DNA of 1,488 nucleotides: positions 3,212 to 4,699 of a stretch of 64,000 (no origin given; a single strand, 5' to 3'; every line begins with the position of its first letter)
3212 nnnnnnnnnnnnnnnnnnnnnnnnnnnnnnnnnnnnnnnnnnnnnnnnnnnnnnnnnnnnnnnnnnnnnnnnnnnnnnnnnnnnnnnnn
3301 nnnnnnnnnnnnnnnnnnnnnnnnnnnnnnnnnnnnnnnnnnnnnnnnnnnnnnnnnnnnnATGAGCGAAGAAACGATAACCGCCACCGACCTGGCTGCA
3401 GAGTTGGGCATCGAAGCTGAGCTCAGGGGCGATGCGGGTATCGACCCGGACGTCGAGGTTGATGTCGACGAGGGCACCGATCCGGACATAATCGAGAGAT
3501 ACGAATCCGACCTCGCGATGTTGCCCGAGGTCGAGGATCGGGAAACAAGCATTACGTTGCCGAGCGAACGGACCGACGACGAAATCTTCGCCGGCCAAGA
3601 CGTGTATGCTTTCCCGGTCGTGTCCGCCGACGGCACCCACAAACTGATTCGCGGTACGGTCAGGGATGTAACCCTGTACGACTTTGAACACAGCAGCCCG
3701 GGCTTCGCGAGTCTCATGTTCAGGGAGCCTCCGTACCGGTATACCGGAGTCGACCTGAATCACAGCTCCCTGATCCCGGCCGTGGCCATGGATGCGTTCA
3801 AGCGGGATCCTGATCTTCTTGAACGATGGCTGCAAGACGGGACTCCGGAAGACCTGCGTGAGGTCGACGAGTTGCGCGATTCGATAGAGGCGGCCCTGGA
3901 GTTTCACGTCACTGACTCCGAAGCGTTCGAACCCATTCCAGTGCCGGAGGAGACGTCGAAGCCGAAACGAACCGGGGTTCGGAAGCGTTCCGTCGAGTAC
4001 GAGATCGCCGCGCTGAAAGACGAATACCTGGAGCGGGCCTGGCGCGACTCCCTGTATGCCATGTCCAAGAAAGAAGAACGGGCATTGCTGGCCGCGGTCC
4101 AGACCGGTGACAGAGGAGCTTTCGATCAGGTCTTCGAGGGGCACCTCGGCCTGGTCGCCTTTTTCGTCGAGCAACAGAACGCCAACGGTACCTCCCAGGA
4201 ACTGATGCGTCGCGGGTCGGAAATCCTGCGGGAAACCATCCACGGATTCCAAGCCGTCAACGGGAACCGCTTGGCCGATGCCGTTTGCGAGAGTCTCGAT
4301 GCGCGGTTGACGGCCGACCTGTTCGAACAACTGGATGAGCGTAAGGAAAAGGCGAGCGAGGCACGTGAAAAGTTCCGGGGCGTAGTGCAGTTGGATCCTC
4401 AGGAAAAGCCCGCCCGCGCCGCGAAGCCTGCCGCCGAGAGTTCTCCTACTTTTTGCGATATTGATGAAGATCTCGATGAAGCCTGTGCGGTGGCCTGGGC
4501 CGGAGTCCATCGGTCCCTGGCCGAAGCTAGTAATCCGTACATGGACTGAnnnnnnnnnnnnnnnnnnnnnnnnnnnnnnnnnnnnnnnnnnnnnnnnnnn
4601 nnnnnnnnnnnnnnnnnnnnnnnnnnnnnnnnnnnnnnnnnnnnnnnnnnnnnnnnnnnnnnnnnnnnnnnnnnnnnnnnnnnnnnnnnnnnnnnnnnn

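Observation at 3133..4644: A ~1.45-kb insertion bracketed by 57-bp direct repeats that duplicate the 5' end of the PHP-domain gene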

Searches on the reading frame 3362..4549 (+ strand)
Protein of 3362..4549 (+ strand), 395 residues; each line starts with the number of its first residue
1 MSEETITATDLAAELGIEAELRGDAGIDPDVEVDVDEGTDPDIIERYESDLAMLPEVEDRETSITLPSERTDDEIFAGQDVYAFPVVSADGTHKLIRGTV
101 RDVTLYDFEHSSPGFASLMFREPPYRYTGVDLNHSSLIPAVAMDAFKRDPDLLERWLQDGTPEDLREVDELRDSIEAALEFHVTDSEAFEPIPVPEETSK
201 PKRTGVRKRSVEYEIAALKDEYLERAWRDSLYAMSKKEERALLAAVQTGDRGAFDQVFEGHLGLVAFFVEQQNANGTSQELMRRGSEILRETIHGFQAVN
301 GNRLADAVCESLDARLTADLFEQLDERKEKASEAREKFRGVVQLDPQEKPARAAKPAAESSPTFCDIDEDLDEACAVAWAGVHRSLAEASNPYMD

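Call 4: search_protein_families(library=pfam, proteins=[window:3362-4549:+], max_evalue=0.1)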
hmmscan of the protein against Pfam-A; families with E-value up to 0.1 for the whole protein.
window:3362-4549:+ (395 aa): 1 family
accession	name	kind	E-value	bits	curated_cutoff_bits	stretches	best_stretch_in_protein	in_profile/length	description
PF14300.12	DMP19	-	0.052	14.6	25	1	261-337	9-93/112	DMP19-like protein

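Call 12: find_encoding_contigs(protein=window:3362-4549:+, flank=6000, max_places=6)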
Protein window:3362-4549:+ (395 aa): 3 contigs read that carry it; 2 places shown.
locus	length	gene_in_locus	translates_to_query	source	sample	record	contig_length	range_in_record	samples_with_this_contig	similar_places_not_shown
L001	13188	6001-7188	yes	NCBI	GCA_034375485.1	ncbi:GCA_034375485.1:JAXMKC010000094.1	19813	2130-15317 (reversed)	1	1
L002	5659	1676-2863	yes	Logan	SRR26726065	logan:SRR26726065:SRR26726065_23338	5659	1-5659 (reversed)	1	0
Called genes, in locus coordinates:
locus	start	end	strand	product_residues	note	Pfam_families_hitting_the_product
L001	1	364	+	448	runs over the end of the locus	PF08245:Mur_ligase_M, PF02875:Mur_ligase_C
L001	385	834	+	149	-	-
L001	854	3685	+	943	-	PF02739:5_3_exonuc_N, PF01367:5_3_exonuc, PF01612:DNA_pol_A_exo1, PF00476:DNA_pol_A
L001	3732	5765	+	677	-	-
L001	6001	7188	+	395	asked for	-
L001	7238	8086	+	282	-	PF02811:PHP, PF13263:PHP_C (weak)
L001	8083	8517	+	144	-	-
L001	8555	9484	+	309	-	PF01149:Fapy_DNA_glyco, PF06831:H2TH, PF06827:zf-FPG_IleRS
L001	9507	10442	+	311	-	PF06144:DNA_pol3_delta (weak), PF21694:DNA_pol3_delta_C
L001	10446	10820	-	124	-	PF01649:Ribosomal_S20p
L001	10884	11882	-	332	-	-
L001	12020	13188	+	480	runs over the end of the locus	PF01368:DHH, PF02272:DHHA1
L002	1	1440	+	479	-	?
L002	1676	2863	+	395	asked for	-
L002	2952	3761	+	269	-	PF02811:PHP, PF13263:PHP_C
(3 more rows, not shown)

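Call 16: find_homologous_proteins(query=window:3362-4549:+)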
Query window:3362-4549:+ (395 aa): 1 proteins with E <= 0.001 among 8000 candidates.
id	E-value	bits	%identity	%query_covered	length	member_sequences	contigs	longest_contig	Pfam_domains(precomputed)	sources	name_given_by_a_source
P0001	7.8e-257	869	100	100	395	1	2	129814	-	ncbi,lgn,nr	ncbi:MAG: hypothetical protein Q8Q11_00525 [bacterium]|nr:hypothetical protein [bacterium] MDZ424844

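Call 29: search_protein_families(library=phrogs, proteins=[window:3362-4549:+], max_evalue=0.1)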
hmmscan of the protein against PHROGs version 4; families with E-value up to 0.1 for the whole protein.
window:3362-4549:+ (395 aa): 1 family
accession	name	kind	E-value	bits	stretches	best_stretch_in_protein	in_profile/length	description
phrog_351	-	transcription regulation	0.0015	18.2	1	226-282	477-537/928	RNA polymerase sigma factor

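Call 30: search_protein_representatives(protein=window:3362-4549:+)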
Query: 395 residues. Proteins with E-value up to 0.001 (for the whole library): 10; up to 1e-10: 5; up to 1e-30: 2. The best 10 are listed.
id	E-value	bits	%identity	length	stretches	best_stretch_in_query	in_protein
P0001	2.5e-257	869.4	100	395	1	1-395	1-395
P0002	6.7e-43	163.7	42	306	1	48-316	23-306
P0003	6.5e-16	74.9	46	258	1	66-182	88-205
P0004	8.9e-15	71.1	43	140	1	219-314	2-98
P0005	2.7e-11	59.7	41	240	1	216-318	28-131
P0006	6.1e-08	48.6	47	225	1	48-139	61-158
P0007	4.0e-07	45.9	39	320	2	99-178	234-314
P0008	1.8e-05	40.5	31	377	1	111-204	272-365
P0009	2.2e-05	40.2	50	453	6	345-373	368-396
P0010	1.8e-04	37.3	31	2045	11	50-104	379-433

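Call 34: find_encoding_contigs(protein=P0002, flank=8000, max_places=6)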
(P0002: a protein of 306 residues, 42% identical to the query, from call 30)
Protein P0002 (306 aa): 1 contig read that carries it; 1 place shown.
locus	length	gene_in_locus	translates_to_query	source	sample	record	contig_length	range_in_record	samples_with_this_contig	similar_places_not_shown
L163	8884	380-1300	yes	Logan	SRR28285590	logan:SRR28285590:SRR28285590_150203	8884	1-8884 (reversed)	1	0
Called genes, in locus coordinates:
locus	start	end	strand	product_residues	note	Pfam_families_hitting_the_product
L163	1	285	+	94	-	?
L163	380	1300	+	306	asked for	-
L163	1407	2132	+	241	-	PF13263:PHP_C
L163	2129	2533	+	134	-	-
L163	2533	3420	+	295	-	PF01149:Fapy_DNA_glyco, PF06831:H2TH, PF06827:zf-FPG_IleRS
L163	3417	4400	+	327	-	PF06144:DNA_pol3_delta, PF21694:DNA_pol3_delta_C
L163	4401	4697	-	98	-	PF01649:Ribosomal_S20p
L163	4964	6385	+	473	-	PF01368:DHH, PF02272:DHHA1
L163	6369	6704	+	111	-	-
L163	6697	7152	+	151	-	-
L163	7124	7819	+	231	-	PF01509:TruB_N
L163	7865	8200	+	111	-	-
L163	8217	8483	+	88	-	PF00312:Ribosomal_S15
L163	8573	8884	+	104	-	?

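Call 39: find_encoding_contigs(protein=P0003, flank=6000, max_places=4)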
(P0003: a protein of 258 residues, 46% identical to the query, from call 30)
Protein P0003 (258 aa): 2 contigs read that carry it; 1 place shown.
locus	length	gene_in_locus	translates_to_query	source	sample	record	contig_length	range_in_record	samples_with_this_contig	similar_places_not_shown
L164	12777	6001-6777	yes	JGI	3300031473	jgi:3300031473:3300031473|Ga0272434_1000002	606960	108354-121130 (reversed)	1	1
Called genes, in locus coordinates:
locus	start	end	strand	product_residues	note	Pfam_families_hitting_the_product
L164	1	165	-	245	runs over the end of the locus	-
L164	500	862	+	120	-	PF12840:HTH_20 (weak), PF01022:HTH_5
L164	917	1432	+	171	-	PF00085:Thioredoxin (weak)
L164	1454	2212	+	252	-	PF02683:DsbD_TM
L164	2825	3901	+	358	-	PF00140:Sigma70_r1_2, PF04542:Sigma70_r2, PF04539:Sigma70_r3 (weak), PF04545:Sigma70_r4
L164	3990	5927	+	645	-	-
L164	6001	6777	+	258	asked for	-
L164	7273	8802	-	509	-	PF00117:GATase, PF07722:Peptidase_C26 (weak), PF02540:NAD_synthase (faint), PF00958:GMP_synt_C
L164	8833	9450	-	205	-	-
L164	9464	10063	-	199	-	-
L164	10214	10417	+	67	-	-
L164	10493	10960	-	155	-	-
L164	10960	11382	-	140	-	PF01850:PIN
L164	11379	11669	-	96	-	PF04014:MazE_antitoxin (weak)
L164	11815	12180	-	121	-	-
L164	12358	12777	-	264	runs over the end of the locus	-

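Call 40: find_encoding_contigs(protein=P0005, flank=6000, max_places=4)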
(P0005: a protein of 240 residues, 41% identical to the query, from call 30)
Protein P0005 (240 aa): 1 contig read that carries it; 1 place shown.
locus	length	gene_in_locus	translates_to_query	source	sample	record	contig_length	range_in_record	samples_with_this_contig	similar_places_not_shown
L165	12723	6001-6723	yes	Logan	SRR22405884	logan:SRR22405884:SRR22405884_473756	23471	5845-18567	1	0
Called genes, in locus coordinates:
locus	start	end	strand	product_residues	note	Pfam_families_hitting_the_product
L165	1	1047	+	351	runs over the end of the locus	PF02388:FemAB, PF13480:Acetyltransf_6, PF02388:FemAB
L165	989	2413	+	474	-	PF08245:Mur_ligase_M, PF02875:Mur_ligase_C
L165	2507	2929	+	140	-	-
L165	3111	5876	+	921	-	PF02739:5_3_exonuc_N, PF01367:5_3_exonuc, PF01612:DNA_pol_A_exo1, PF22619:DNA_polI_exo1 (weak), PF00476:DNA_pol_A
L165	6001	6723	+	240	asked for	-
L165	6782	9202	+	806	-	PF08299:Bac_DnaA_C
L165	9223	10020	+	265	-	PF13263:PHP_C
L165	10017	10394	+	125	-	-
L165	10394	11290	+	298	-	PF01149:Fapy_DNA_glyco, PF06831:H2TH, PF06827:zf-FPG_IleRS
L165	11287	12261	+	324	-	PF06144:DNA_pol3_delta, PF21694:DNA_pol3_delta_C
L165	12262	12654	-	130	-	PF01649:Ribosomal_S20p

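Call 41: find_encoding_contigs(protein=P0004, flank=6000, max_places=4)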
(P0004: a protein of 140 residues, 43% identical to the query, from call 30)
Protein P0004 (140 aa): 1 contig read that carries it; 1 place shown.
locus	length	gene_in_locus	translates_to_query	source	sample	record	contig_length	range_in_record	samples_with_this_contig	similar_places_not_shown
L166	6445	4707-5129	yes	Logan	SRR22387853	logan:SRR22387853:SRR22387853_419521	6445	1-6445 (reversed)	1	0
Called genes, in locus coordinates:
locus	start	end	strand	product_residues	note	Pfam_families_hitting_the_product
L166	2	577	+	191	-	?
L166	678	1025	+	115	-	-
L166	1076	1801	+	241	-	-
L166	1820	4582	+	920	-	PF02739:5_3_exonuc_N, PF01367:5_3_exonuc, PF01612:DNA_pol_A_exo1, PF22619:DNA_polI_exo1 (weak), PF00476:DNA_pol_A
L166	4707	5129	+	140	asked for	-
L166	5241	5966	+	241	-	PF13263:PHP_C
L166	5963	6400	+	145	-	-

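Call 59: predict_structure(alignment_id=A3)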
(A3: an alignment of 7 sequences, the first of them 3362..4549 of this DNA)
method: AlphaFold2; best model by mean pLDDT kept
length: 395 residues; sequences in the alignment: 7
mean_pLDDT: 58.8   pTM: 0.33
mean pLDDT of the five models: 58.8, 58.7, 57.4, 57.3, 56.0
residues with pLDDT >= 90: 1; 70-90: 124; 50-70: 118; < 50: 152
segments of 3 or more residues with pLDDT < 50: 1-10, 16-40, 42-44, 46-51, 53-69, 183-209, 274-276, 342-376, 378-395
pLDDT, mean of each block of 10 residues (from residue 1): 43 46 39 40 49 39 43 73 77 81 70 76 62 80 83 83 81 86 38 33 38 54 62 75 81 68 56 53 66 67 76 65 63 61 42 36 37 46 41 32
secondary structure, 60 per line:
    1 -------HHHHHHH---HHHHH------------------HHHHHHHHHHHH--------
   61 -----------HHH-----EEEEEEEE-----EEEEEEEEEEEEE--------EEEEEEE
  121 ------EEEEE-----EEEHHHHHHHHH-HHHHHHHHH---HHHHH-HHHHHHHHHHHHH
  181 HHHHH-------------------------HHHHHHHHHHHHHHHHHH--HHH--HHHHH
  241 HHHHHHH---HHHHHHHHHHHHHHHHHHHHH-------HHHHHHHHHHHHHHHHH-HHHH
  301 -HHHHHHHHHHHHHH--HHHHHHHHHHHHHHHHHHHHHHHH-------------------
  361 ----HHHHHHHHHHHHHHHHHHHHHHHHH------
elements in order: H8-14 H18-22 H41-52 E80-87 E93-105 E114-120 E127-131 E137-139 H140-148 H150-158 H162-166 H168-185 H211-228 H236-247 H251-271 H279-295 H297-300 H302-315 H318-341 H365-389

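Call 61: fold_search(model_id=the predicted structure, library=pdb)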
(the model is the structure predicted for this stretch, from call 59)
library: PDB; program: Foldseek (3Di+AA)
matches with E <= 10: 479; with E <= 0.001: 0
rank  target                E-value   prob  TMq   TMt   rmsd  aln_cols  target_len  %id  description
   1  6hq9_A                6.3e-02  0.99  0.13  0.66   3.6        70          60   16  Crystal structure of the Tudor domain of human ERCC6-L2 (released 2018-10-17)
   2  4ld6                  8.9e-02  0.75  0.13  0.37  11.6       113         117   15  PWWP domain of human PWWP Domain-Containing Protein 2B (released 2013-07-17)
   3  4iup_A                1.1e-01  1.00  0.16  0.44   3.3        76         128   13  crystal structure of Se-substituted arabidopsis thaliana SHH1 SAWADEE domain L200M/L218M mutant (released 2013-05-01)
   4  4iuq_A                1.2e-01  0.98  0.14  0.36   3.3        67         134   12  crystal structure of SHH1 SAWADEE domain (released 2013-05-01)
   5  6z1p_At               1.3e-01  0.57  0.12  0.24  18.2       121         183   17  Structure of the mitochondrial ribosome from Tetrahymena thermophila (released 2020-06-24)
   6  9fnd_X                1.3e-01  0.47  0.11  0.13  22.1       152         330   12  Transcriptional activator PafBC bound to mycobacterial RNA polymerase (released 2025-02-12)
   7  4iur_B                1.4e-01  1.00  0.14  0.38   2.8        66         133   11  crystal structure of SHH1 SAWADEE domain in complex with H3K9me3 peptide (released 2013-05-01)
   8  3meu_A                1.5e-01  0.85  0.15  0.30  14.6       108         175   15  Crystal structure of SGF29 in complex with H3R2me2sK4me3 (released 2010-04-28)
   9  4iup_B                1.6e-01  0.96  0.13  0.34   3.3        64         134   12  crystal structure of Se-substituted arabidopsis thaliana SHH1 SAWADEE domain L200M/L218M mutant (released 2013-05-01)
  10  6hq9_B                1.8e-01  0.97  0.13  0.71   3.3        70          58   14  Crystal structure of the Tudor domain of human ERCC6-L2 (released 2018-10-17)
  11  3mev_B                1.9e-01  0.82  0.14  0.29  14.2       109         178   16  Crystal structure of SGF29 in complex with R2AK4me3 (released 2010-04-28)
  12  4iuq_B                2.0e-01  0.95  0.15  0.41   3.6        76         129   13  crystal structure of SHH1 SAWADEE domain (released 2013-05-01)
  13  4iur_A                2.0e-01  0.94  0.15  0.39   3.7        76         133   13  crystal structure of SHH1 SAWADEE domain in complex with H3K9me3 peptide (released 2013-05-01)
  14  3met_B                2.0e-01  0.92  0.14  0.28   4.7        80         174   16  Crystal structure of SGF29 in complex with H3K4me2 (released 2010-04-28)
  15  3f70_B                2.0e-01  0.90  0.14  0.13   5.7        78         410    9  Crystal structure of L3MBTL2-H4K20me1 complex (released 2009-01-06)
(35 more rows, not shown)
